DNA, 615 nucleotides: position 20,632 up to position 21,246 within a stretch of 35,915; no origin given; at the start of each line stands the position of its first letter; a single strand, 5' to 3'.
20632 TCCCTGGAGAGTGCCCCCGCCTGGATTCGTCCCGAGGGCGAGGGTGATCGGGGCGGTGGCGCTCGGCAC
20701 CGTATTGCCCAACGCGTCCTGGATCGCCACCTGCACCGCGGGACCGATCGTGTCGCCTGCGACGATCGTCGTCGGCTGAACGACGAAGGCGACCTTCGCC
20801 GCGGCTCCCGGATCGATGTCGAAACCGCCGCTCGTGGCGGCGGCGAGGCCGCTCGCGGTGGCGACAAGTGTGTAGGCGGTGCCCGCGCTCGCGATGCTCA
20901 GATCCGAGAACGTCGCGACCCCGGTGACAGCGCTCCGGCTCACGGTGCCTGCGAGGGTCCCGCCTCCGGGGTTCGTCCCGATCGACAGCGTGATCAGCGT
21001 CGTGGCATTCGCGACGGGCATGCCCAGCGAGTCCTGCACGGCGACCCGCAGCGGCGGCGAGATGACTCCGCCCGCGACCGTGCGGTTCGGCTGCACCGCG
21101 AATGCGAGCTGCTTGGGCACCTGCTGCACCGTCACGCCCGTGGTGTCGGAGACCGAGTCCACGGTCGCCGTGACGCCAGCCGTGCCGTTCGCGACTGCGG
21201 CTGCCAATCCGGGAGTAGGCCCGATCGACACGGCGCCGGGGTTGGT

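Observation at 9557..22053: Five-gene, translationally coupled envelope module: giant Ig-repeat lipoprotein, PEGA-domain Ser/Thr kinase, 2xPEGA protein, membrane anchor and small OM beta-barrel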

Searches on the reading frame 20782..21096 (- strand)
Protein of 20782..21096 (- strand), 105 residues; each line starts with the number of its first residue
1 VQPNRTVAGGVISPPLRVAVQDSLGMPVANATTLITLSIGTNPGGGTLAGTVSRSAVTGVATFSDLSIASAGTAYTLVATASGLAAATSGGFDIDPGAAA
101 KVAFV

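Call 32: search_solved_structures(query=A2, max_evalue=1, show_alignments=1)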
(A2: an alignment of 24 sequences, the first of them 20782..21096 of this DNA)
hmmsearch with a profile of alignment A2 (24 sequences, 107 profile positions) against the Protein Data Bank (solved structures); distinct sequences matched with E-value up to 1: 8.
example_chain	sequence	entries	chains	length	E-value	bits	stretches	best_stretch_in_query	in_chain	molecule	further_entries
9blu_A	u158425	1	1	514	0.0067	19.7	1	8-101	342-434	Stress-70 protein, mitochondrial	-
9bls_A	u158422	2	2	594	0.0091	19.3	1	8-101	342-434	Stress-70 protein, mitochondrial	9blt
9qid_A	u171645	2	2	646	0.0099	19.2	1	8-101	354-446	Stress-70 protein, mitochondrial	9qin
2mwh_A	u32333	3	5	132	0.13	15.6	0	35-57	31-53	Anti-HIV lectin OAA | Lectin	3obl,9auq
3s5v_A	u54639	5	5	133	0.13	15.6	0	34-57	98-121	Lectin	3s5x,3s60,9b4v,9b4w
2nqy_A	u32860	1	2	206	0.23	14.8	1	7-67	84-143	FAMILY 11 XYLANASE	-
4kbo_A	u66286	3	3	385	0.39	14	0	8-52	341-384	Stress-70 protein, mitochondrial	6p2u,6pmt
6h30_A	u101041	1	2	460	0.79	13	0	29-87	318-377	Glutamine ABC transporter permease and substrate binding protein protein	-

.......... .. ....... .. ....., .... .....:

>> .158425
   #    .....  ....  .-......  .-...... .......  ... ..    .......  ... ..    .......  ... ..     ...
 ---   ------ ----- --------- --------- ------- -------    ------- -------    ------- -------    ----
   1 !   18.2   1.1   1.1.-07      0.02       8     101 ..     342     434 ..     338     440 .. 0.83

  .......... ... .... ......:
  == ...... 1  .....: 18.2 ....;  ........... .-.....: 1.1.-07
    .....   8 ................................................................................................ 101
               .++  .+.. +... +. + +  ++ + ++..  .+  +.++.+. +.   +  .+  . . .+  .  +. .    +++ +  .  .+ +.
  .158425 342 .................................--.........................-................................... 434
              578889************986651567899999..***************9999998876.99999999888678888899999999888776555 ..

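Call 34: search_protein_families(library=pfam, alignment_id=A2, max_evalue=0.1)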
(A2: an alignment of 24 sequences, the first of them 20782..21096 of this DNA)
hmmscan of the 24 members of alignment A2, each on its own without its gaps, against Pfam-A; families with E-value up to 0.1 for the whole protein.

A. member 1, window:20782-21096:- (105 aa): 2 families
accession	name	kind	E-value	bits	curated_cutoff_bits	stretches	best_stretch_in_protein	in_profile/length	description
PF13620.12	CarboxypepD_reg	-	0.0058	17.4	32.3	1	17-104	3-79/82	Carboxypeptidase regulatory-like domain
PF02369.22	Big_1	-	0.0072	16.8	34.9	1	2-86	7-85/93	Bacterial Ig-like domain (group 1)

B. families by the number of members that match (of 24 scanned): 6 families
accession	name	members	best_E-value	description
PF13620.12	CarboxypepD_reg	6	0.0001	Carboxypeptidase regulatory-like domain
PF09134.16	Invasin_D3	6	0.0001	Invasin, domain 3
PF18565.7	Glyco_hydro2_C5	5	3e-06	Glycoside hydrolase family 2 C-terminal domain 5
PF02369.22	Big_1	3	4.9e-06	Bacterial Ig-like domain (group 1)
PF19077.6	Big_13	1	0.021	Bacterial Ig-like domain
PF20257.3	SAM_HAT_C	1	0.057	SAM hydroxide adenosyltransferase C-terminal domain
